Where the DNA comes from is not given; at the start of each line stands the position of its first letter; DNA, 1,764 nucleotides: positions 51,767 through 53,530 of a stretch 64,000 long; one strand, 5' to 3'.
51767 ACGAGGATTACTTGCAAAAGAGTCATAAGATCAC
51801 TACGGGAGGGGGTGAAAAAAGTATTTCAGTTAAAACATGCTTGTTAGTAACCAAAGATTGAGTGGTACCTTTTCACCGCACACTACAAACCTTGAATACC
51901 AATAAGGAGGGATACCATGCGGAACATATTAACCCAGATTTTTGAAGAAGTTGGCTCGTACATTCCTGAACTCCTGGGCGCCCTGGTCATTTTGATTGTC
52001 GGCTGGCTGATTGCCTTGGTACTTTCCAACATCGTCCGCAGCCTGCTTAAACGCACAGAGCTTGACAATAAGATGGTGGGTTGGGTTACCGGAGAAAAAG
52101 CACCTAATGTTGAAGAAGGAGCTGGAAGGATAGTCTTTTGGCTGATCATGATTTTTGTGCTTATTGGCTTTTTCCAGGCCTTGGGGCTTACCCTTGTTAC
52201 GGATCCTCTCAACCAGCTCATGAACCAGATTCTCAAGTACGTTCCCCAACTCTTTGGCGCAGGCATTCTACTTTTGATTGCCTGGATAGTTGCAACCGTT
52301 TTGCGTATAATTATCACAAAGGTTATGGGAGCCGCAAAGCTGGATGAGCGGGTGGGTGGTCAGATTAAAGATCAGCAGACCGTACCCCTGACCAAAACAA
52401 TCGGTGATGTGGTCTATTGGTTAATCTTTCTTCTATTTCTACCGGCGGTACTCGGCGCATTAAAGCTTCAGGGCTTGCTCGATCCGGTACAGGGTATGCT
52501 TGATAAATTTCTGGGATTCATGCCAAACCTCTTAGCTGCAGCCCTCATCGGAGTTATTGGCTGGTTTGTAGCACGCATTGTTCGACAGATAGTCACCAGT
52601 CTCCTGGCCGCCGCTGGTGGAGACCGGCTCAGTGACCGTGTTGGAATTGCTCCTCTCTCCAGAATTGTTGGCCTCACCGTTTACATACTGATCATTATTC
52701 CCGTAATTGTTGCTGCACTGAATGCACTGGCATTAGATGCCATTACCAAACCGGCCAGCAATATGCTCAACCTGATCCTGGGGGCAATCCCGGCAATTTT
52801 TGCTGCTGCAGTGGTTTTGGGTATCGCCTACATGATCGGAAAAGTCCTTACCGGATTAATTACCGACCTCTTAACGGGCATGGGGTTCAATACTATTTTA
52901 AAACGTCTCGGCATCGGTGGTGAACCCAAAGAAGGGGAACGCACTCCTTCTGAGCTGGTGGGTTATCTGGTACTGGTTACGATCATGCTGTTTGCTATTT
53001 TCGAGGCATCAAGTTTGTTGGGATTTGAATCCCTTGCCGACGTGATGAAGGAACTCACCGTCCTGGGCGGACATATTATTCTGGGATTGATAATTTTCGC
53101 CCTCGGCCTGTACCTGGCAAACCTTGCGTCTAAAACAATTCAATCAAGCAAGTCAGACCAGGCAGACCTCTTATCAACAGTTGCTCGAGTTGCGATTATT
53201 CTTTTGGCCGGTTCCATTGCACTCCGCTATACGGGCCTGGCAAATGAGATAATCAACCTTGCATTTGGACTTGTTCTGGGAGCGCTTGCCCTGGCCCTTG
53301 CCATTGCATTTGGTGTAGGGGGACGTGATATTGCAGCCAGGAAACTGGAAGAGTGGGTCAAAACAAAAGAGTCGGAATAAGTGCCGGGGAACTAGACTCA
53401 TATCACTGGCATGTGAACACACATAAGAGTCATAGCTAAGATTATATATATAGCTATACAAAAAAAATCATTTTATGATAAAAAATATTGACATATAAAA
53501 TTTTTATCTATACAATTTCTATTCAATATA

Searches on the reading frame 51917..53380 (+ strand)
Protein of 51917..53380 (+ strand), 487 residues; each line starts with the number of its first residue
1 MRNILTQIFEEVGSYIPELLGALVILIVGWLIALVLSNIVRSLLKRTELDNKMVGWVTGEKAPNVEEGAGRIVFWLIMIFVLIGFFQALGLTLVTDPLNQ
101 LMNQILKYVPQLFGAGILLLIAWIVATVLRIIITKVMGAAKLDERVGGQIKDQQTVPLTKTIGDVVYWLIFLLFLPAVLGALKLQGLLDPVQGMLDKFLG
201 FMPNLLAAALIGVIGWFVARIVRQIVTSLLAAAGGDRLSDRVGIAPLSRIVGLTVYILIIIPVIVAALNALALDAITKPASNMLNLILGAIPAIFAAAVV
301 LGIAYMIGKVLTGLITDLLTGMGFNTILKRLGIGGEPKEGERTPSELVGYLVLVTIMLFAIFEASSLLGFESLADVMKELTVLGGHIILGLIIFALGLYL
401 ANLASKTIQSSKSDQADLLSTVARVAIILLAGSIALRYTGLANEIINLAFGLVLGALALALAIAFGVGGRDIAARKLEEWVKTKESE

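Call 26: search_protein_families(library=ncbifam, proteins=[window:51917-53380:+])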
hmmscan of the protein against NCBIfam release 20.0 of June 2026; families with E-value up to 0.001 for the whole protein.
window:51917-53380:+ (487 aa): 1 family
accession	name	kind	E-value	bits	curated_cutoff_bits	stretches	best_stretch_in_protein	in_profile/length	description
NF033912.1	msc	subfamily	2.5e-110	369.1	100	3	153-473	39-365/365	mechanosensitive ion channel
